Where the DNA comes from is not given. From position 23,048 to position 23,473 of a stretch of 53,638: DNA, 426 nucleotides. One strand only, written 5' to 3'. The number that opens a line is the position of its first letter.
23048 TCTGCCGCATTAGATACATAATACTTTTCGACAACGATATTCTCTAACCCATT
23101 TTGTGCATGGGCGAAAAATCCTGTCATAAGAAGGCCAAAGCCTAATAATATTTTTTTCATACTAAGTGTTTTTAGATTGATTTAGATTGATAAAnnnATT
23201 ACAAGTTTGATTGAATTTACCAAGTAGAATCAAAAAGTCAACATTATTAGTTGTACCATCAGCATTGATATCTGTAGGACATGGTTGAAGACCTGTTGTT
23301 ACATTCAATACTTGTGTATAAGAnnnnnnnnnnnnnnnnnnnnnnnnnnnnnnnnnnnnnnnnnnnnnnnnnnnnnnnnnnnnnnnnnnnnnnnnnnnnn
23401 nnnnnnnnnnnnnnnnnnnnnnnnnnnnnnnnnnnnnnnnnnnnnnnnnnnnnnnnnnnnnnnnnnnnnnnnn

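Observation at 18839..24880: Cohesin-like and dockerin-like modules spread over neighbouring T9SS cargo proteins: possible non-cellulosomal surface assembly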

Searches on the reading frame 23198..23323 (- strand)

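Call 48: search_protein_families(library=pfam, proteins=[window:23198-23323:-], max_evalue=10)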
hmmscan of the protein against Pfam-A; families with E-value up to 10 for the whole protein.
seq(42 aa): 1 family
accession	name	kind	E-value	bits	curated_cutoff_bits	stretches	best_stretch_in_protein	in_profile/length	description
PF00404.24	Dockerin_1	-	0.0059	17.2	22.9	1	17-34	36-53/57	Dockerin type I domain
